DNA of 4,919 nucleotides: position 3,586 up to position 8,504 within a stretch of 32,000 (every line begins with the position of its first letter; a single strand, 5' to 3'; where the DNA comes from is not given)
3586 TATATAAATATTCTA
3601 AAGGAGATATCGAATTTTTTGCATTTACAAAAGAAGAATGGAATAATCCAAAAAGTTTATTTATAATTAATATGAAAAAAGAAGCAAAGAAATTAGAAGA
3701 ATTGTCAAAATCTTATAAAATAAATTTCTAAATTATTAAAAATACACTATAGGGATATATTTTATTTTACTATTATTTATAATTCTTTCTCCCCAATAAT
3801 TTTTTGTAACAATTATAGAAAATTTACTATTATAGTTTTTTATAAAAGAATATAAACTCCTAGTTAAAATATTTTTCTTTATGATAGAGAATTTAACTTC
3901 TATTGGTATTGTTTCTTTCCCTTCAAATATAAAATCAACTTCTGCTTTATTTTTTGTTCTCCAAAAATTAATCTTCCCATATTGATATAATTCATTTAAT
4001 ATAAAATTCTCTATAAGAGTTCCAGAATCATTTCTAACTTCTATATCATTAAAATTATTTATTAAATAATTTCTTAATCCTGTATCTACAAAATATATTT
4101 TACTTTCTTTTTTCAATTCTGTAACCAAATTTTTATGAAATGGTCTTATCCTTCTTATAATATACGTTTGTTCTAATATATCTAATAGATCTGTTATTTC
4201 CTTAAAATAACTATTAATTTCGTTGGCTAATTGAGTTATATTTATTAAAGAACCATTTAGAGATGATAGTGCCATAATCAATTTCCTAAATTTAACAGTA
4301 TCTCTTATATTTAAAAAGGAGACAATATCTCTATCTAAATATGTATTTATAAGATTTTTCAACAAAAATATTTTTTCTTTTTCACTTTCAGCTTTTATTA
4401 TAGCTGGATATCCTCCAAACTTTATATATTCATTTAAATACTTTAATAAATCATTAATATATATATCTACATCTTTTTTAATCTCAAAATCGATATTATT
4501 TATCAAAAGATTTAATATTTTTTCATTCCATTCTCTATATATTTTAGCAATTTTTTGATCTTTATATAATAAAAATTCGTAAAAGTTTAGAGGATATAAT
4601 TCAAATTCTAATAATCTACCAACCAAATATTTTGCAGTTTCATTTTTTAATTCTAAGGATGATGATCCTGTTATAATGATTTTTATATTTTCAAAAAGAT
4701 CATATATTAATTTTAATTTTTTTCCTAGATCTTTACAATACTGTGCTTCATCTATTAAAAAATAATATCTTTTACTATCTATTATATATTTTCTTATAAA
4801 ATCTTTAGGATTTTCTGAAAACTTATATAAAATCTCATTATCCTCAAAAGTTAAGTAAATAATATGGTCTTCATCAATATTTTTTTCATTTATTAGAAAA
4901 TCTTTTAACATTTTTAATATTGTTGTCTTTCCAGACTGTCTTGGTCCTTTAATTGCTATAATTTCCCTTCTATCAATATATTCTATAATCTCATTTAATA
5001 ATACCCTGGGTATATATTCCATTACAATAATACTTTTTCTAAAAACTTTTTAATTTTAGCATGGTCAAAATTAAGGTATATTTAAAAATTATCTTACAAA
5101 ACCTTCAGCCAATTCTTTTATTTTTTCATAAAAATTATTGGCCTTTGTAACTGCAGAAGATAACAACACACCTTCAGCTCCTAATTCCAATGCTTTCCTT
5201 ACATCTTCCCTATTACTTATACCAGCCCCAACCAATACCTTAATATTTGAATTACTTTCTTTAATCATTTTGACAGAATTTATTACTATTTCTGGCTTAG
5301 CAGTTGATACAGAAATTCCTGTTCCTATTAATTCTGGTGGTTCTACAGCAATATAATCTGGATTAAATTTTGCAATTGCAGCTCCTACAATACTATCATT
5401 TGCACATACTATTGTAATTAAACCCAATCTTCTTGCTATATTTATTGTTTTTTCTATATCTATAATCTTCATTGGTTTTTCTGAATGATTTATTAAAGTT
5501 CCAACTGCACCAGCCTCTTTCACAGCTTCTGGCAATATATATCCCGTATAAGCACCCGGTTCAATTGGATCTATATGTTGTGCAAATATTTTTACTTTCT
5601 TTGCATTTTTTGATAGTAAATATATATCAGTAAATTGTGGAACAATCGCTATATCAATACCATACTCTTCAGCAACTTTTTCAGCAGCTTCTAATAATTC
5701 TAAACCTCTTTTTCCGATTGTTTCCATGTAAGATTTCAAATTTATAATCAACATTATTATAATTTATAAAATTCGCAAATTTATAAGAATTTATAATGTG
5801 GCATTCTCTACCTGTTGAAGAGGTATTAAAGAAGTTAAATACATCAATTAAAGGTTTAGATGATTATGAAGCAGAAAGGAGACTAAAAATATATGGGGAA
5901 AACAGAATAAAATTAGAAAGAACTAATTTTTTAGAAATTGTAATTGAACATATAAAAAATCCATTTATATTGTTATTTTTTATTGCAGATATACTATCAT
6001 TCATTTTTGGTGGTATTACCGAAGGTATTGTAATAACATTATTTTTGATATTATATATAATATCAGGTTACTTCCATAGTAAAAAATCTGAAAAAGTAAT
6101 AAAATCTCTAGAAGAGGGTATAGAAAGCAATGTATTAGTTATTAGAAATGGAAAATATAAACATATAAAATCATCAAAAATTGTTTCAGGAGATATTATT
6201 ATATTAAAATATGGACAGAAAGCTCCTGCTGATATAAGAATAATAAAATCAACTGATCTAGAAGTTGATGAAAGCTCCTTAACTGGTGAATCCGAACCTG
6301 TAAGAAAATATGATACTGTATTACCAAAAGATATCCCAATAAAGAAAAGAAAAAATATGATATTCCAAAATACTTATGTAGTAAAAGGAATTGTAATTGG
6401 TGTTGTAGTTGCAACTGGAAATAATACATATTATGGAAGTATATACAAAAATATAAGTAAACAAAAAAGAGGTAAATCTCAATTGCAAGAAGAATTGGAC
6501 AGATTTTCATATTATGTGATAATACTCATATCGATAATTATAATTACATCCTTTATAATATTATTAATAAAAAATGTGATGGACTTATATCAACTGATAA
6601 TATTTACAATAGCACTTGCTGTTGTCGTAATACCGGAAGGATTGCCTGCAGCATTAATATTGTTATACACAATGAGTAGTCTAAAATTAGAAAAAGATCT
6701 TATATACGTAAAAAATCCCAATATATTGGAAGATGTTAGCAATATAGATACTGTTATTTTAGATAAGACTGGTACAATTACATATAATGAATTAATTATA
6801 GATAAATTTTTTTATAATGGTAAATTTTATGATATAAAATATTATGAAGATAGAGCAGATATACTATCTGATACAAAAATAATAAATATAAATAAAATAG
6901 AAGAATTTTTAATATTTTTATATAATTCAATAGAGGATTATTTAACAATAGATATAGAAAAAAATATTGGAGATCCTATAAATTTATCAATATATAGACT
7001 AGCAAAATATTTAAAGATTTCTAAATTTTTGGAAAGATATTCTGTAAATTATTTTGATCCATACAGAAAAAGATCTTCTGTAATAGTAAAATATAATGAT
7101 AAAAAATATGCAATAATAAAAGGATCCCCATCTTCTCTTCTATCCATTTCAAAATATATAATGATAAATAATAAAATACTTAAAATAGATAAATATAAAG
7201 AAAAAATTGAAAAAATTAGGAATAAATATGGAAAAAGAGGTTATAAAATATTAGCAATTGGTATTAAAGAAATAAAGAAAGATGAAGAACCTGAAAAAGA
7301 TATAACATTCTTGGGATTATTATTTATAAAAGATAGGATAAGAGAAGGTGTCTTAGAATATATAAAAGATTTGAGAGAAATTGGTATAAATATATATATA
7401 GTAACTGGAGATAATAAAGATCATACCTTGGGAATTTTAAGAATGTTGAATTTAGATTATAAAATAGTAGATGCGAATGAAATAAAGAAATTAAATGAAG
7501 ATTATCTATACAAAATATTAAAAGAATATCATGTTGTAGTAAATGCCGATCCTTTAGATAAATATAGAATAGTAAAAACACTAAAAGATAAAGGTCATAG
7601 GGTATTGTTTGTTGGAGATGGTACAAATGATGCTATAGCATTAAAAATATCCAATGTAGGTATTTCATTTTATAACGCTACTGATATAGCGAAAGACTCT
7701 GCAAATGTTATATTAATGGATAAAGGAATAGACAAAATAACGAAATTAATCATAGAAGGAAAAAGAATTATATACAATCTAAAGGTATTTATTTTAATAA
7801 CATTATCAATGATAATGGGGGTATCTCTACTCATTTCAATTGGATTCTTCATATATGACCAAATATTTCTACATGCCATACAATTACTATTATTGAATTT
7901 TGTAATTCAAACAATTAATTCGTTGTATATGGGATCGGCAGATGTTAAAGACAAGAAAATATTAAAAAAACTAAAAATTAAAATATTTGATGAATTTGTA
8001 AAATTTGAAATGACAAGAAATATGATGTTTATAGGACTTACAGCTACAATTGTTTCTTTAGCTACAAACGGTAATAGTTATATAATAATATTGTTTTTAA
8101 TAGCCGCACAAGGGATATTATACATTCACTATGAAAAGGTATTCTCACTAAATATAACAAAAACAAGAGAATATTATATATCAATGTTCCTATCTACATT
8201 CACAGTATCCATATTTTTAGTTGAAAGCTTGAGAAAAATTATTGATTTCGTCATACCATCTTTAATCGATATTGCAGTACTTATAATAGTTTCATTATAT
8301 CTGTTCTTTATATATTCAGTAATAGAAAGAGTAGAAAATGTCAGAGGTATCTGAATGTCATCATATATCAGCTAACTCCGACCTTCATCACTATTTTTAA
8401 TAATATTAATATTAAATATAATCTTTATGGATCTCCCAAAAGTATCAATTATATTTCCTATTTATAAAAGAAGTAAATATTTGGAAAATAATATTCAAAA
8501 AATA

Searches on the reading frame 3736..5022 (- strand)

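Call 75: search_protein_families(library=pfam, proteins=[window:3736-5022:-], max_evalue=0.00001)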
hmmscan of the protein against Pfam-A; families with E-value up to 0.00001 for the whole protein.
window:3736-5022:- (428 aa): 2 families
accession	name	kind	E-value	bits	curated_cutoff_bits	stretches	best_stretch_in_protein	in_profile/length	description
PF13635.12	DUF4143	-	1e-36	126.5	28.1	1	230-378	1-159/160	Domain of unknown function (DUF4143)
PF13173.12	AAA_14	-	2.7e-33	115.2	27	1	19-151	2-129/129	AAA domain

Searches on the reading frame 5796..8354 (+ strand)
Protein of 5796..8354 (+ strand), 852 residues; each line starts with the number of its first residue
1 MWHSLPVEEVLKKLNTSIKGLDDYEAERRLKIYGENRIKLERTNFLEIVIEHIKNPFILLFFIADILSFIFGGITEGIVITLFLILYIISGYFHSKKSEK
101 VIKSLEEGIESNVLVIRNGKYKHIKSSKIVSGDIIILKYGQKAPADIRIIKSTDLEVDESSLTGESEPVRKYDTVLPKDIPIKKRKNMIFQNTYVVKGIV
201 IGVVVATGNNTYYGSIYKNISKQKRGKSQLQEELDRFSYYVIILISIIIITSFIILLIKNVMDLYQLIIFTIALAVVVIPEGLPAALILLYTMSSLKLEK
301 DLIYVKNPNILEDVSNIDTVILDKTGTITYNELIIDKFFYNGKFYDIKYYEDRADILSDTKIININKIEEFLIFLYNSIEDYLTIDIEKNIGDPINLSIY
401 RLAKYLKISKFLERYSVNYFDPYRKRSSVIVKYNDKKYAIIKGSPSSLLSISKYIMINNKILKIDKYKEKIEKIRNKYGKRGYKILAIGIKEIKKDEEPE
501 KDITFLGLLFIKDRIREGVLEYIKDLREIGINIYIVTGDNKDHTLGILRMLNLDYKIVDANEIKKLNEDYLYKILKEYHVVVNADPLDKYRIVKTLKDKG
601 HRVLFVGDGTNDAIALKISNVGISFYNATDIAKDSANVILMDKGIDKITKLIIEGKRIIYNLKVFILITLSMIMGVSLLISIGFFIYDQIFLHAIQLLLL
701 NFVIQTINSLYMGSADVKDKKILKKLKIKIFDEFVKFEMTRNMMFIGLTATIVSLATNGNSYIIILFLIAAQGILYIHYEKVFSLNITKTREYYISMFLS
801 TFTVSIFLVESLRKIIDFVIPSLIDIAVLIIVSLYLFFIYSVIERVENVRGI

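Call 75: search_protein_families(library=pfam, proteins=[window:5796-8354:+], max_evalue=0.00001)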
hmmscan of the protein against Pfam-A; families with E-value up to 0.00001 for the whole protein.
window:5796-8354:+ (852 aa): 3 families
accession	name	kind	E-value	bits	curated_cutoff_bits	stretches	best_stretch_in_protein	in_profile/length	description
PF00122.25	E1-E2_ATPase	-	8.9e-47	159.4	28.1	1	110-300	4-180/181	E1-E2 ATPase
PF00702.32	Hydrolase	-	7.1e-19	69.4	26.4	1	317-617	1-188/191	haloacid dehalogenase-like hydrolase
PF00690.31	Cation_ATPase_N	-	7.8e-17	61.1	20.4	1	2-68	1-69/69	Cation transporter/ATPase, N-terminus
